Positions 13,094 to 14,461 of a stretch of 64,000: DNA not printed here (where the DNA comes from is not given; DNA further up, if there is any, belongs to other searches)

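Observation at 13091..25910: Recurring ~20-bp REP-like palindromic motif (core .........), two copies of which flank the HUH (RAYT-like) transposase gene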

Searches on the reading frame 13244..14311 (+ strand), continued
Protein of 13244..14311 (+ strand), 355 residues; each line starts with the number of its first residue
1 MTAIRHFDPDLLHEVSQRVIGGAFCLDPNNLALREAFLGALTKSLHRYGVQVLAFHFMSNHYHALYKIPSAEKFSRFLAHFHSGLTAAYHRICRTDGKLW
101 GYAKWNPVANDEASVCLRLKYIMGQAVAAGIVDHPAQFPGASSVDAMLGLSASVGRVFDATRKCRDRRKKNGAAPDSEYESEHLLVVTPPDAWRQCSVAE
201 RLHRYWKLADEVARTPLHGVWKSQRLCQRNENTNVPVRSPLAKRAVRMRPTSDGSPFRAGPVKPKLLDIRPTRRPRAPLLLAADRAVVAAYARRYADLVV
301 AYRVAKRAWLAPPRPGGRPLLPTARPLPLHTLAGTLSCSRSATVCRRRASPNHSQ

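Call 76: search_protein_representatives(alignment_id=A1)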
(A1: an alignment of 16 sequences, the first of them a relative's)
Query: 16 sequences, 371 profile positions. Proteins with E-value up to 0.001 (for the whole library): 3264; up to 1e-10: 889; up to 1e-30: 98. The best 150 are listed.
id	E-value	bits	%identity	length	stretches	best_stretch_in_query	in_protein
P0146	5.4e-148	509.5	-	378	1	3-363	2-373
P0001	1.5e-144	498.2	-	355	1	1-369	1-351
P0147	5.3e-144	496.4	-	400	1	1-358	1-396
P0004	7.5e-137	472.9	-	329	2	1-242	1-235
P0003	3.0e-134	464.3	-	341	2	1-240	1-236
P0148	7.4e-116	403.8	-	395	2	1-220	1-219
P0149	5.5e-113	394.3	-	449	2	3-223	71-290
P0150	1.8e-105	369.6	-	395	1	4-357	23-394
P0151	1.1e-100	353.8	-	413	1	3-356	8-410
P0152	1.7e-97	343.4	-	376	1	2-357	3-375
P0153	1.8e-93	330.2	-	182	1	1-182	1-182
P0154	1.4e-79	284.4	-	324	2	1-239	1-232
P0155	1.9e-71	257.6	-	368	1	5-352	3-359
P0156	1.8e-70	254.5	-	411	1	5-352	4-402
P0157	5.4e-67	243.0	-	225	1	4-191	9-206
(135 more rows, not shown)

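Call 78: search_solved_structures(query=A1, max_evalue=1, show_alignments=2)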
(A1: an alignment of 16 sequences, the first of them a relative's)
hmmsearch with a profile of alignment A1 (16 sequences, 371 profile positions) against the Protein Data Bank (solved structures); distinct sequences matched with E-value up to 1: 0.

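Call 79: search_protein_families(library=ncbifam, alignment_id=A1, max_evalue=0.01)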
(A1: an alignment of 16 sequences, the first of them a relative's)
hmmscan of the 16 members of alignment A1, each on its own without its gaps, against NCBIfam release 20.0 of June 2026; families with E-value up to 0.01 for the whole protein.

A. member 1, P0001 (355 aa): 1 family
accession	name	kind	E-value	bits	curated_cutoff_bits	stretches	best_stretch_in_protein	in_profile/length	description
NF047646.1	REP_Tyr_transpos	equivalog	1.1e-09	38.4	80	1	33-139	30-144/146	REP-associated tyrosine transposase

B. families by the number of members that match (of 16 scanned): 3 families
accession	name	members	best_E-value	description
NF047646.1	REP_Tyr_transpos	16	1.2e-12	REP-associated tyrosine transposase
NF011669.1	PRK15087.1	1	5.9e-41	PAQR family membrane homeostasis protein TrhA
TIGR01065.1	hlyIII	1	2.5e-39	hemolysin III family protein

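Call 80: search_protein_families(library=pfam, alignment_id=A1, max_evalue=0.01)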
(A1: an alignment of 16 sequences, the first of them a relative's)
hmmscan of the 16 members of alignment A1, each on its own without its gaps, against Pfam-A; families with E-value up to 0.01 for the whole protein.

A. member 1, P0001 (355 aa): 1 family
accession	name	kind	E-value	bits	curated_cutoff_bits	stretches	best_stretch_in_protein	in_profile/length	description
PF01797.21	Y1_Tnp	-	0.0011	19.6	23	1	35-106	26-98/121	Transposase IS200 like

B. families by the number of members that match (of 16 scanned): 2 families
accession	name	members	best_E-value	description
PF01797.21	Y1_Tnp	10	3.4e-05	Transposase IS200 like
PF03006.26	HlyIII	1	2.2e-29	Haemolysin-III related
